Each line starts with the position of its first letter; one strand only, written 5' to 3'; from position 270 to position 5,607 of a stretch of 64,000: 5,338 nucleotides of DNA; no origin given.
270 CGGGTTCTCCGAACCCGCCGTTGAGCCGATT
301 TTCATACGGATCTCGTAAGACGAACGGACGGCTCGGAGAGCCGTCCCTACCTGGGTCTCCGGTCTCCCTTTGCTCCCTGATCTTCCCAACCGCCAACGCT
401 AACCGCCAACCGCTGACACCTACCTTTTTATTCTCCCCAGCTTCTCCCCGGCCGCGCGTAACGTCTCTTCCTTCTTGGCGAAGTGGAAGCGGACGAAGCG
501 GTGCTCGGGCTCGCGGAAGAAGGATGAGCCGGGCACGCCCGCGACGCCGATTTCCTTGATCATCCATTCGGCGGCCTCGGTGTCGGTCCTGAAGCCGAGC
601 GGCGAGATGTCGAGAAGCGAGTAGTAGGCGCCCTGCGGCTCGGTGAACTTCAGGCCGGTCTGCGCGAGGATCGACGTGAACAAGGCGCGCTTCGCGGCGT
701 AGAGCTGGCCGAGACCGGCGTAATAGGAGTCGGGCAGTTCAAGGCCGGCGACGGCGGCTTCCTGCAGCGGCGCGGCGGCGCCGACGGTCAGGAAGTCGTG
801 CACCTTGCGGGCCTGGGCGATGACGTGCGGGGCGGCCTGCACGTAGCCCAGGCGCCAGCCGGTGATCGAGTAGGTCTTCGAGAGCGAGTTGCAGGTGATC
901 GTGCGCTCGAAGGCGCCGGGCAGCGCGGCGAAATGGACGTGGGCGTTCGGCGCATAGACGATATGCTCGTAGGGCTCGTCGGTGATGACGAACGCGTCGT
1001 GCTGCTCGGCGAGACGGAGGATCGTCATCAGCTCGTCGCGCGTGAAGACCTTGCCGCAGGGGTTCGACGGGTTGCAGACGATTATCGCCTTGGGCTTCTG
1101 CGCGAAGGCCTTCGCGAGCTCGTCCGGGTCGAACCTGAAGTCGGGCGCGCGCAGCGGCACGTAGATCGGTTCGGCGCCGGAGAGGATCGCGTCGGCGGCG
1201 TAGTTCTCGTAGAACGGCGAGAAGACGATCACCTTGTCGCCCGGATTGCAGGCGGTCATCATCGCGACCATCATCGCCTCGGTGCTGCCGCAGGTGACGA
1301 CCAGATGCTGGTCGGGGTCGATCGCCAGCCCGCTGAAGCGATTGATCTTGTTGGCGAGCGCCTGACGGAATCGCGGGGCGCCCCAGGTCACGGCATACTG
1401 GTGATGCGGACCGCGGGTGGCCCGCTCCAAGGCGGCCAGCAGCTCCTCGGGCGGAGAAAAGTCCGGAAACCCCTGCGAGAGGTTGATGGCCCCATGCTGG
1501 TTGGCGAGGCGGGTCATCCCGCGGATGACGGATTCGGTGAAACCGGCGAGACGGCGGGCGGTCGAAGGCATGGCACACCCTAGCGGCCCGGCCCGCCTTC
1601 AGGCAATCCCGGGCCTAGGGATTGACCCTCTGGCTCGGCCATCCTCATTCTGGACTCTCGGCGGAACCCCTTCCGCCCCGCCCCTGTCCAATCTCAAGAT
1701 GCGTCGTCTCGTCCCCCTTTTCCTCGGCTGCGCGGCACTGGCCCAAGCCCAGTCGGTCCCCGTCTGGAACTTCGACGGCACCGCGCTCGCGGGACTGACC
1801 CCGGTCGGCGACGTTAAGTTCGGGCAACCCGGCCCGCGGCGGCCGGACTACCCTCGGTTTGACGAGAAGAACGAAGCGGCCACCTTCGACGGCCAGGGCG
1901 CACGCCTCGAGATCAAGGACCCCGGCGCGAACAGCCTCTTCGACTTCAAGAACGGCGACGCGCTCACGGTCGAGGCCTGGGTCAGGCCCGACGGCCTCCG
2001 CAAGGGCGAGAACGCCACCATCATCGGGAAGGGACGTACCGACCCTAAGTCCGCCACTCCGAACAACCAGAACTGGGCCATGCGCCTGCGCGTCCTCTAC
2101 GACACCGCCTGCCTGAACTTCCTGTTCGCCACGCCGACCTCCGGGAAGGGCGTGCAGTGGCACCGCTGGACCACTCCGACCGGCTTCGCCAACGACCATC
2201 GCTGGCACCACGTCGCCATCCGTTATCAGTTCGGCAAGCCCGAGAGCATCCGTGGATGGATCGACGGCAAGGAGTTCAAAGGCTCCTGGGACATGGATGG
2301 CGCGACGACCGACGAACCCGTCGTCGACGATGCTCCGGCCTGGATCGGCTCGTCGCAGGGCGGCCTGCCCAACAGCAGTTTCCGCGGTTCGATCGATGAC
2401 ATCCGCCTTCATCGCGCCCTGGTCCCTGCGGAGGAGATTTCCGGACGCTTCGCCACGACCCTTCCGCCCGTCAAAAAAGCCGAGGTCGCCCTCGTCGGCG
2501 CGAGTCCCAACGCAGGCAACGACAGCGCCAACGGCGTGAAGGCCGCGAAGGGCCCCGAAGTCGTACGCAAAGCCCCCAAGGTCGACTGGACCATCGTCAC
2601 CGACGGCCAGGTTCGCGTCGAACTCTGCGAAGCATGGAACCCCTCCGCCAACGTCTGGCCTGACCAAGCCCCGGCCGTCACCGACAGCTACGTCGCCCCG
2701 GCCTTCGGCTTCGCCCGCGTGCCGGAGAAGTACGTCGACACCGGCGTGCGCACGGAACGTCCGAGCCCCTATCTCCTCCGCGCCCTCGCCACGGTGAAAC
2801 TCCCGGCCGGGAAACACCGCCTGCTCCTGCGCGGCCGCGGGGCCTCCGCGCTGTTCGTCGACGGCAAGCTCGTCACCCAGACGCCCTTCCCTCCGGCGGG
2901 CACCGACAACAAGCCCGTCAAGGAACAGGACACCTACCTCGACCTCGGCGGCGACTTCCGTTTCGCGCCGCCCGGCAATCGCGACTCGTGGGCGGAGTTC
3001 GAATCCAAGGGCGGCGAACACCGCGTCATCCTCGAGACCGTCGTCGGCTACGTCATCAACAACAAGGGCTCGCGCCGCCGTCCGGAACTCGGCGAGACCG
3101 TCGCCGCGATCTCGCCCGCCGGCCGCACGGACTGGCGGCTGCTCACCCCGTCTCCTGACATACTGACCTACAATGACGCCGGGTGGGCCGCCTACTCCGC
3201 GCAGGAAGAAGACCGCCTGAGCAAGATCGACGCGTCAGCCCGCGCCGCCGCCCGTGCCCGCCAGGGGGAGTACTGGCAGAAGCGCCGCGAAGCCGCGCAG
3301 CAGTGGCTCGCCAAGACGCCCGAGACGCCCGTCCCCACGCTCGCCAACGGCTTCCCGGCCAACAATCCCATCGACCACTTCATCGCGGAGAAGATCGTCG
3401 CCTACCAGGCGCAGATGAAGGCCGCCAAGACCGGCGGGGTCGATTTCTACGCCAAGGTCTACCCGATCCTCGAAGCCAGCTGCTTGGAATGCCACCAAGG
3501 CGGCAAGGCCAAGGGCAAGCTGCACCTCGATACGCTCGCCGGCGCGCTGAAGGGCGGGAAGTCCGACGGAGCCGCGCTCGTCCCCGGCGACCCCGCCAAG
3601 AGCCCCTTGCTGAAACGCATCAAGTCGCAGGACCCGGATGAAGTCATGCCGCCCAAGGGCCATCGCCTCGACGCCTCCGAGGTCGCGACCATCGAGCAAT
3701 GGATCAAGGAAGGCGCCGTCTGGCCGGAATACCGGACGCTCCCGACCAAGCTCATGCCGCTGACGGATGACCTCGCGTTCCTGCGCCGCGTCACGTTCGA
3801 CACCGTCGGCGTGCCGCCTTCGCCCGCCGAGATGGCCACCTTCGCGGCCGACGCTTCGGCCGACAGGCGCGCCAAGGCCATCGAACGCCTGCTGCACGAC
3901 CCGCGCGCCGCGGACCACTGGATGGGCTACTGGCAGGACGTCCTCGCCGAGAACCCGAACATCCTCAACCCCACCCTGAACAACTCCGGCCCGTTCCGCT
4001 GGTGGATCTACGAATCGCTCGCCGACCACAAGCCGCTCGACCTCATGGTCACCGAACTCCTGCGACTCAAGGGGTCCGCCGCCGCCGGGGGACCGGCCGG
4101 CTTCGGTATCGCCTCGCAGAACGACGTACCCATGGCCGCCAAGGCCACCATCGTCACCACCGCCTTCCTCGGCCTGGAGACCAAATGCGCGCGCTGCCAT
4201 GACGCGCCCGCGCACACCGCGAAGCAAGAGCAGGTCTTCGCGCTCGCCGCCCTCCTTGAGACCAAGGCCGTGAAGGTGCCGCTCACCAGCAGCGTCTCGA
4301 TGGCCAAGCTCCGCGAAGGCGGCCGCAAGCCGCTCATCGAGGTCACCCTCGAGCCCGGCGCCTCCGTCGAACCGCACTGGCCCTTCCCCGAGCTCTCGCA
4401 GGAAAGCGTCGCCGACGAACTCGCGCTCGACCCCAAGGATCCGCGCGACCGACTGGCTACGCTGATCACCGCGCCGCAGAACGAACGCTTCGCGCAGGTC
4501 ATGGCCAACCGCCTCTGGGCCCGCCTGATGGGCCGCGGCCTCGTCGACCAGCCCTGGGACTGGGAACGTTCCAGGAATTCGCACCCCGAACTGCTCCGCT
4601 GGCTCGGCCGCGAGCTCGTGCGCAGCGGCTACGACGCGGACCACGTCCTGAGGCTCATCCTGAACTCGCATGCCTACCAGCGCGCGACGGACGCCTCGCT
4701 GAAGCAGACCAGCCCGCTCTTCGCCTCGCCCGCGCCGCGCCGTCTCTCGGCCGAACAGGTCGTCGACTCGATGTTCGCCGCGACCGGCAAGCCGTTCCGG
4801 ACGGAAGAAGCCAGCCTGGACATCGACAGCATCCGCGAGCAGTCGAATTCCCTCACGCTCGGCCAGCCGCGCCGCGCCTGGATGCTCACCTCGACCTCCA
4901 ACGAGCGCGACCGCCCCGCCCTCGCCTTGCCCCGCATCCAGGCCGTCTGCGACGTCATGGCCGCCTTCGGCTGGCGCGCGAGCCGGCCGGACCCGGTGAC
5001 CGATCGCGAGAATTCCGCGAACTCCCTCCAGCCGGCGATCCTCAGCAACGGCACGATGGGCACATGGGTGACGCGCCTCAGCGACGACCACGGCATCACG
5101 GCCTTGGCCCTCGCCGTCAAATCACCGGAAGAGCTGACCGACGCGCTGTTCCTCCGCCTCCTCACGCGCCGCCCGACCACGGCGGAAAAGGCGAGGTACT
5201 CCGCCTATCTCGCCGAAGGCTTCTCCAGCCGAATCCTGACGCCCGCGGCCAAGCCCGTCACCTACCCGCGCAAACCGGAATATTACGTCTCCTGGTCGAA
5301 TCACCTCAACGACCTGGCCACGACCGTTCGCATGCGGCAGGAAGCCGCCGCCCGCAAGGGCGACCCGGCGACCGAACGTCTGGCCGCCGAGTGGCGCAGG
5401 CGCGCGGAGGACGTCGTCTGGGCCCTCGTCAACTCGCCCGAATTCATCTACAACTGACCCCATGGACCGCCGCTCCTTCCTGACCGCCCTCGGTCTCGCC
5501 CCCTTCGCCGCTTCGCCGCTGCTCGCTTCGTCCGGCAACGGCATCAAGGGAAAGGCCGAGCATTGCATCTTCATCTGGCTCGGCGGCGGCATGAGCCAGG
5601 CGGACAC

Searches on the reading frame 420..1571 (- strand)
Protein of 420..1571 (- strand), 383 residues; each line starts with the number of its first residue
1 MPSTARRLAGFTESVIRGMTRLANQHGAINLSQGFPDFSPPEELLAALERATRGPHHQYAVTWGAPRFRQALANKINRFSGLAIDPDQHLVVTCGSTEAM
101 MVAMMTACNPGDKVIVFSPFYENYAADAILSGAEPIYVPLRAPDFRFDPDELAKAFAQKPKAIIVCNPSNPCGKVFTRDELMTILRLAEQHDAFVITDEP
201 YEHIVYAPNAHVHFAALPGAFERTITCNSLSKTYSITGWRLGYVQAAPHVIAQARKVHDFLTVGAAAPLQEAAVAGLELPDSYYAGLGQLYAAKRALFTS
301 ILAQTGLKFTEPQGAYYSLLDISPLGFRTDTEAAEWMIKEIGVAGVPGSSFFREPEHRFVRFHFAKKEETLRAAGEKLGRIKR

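Call 11: search_protein_families(library=pfam, proteins=[window:420-1571:-], max_evalue=0.001)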
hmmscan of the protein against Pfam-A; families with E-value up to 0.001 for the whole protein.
window:420-1571:- (383 aa): 5 families
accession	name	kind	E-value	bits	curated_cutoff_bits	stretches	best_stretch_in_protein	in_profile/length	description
PF00155.27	Aminotran_1_2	-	6.4e-67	226.7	19.7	1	29-376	4-359/361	Aminotransferase class I and II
PF01041.23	DegT_DnrJ_EryC1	-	1.9e-09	37.6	19.8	1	87-198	39-145/360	DegT/DnrJ/EryC1/StrS aminotransferase family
PF01053.26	Cys_Met_Meta_PP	-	9.4e-05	21.6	27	1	87-199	68-174/381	Cys/Met metabolism PLP-dependent enzyme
PF01212.27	Beta_elim_lyase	-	0.00019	21.3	27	1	91-198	51-168/288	Beta-eliminating lyase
PF01276.26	OKR_DC_1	-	0.00087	18.6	27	0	86-138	81-133/417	Orn/Lys/Arg decarboxylase, major domain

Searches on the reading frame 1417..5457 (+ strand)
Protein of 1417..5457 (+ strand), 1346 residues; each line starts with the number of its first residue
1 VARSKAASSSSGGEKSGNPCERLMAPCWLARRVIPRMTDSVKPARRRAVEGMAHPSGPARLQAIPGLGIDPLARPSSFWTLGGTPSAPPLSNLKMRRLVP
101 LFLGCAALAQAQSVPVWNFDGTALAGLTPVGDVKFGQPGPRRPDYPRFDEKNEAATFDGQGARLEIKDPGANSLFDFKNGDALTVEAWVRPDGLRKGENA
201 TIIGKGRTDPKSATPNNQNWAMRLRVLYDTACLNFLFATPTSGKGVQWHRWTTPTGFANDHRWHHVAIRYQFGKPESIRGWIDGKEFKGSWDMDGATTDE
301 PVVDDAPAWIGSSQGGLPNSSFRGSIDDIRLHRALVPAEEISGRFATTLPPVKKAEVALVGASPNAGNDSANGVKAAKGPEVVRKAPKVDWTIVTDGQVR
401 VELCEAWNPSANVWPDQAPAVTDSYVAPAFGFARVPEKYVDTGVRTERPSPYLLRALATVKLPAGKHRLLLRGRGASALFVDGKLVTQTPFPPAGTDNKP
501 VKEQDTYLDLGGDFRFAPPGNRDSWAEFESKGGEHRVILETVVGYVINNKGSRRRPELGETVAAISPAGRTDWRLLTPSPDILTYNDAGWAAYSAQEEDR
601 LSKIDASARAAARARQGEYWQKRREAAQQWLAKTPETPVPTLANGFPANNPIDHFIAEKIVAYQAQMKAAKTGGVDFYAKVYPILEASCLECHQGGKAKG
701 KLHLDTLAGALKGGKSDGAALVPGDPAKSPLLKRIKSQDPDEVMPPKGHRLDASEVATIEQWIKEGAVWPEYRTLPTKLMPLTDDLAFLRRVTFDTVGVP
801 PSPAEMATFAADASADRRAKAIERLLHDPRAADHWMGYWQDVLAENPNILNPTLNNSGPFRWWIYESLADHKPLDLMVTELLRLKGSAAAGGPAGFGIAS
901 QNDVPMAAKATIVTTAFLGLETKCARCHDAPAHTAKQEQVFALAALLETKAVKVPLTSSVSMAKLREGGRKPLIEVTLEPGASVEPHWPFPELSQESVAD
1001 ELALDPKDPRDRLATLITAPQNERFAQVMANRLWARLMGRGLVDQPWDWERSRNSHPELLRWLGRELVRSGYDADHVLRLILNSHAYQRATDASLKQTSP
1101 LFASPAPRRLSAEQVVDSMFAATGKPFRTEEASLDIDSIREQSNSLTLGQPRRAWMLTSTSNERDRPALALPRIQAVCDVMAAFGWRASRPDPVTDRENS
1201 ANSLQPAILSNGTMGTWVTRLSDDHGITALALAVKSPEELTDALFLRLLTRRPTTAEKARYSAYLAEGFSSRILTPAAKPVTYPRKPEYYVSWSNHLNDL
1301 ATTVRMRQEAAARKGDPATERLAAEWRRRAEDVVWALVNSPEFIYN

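Call 10: search_protein_families(library=pfam, proteins=[window:1417-5457:+], max_evalue=0.001)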
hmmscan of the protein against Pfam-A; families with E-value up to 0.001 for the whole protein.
window:1417-5457:+ (1346 aa): 5 families
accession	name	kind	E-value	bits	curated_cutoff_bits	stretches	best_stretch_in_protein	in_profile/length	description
PF07587.16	PSD1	-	1.9e-43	149.1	28.5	1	1010-1264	2-243/244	Protein of unknown function (DUF1553)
PF07583.16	PSCyt2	-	8.4e-31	108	29.8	1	779-948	17-205/209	Protein of unknown function (DUF1549)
PF07635.16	PSCyt1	-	7e-19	68.6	22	1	689-748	1-59/59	Planctomycete cytochrome C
PF13385.13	Laminin_G_3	-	6.6e-16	59.2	27.6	1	177-342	14-151/151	Concanavalin A-like lectin/glucanases superfamily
PF13442.11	Cytochrome_CBB3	-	0.0007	20.3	27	0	684-763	9-68/68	Cytochrome C oxidase, cbb3-type, subunit III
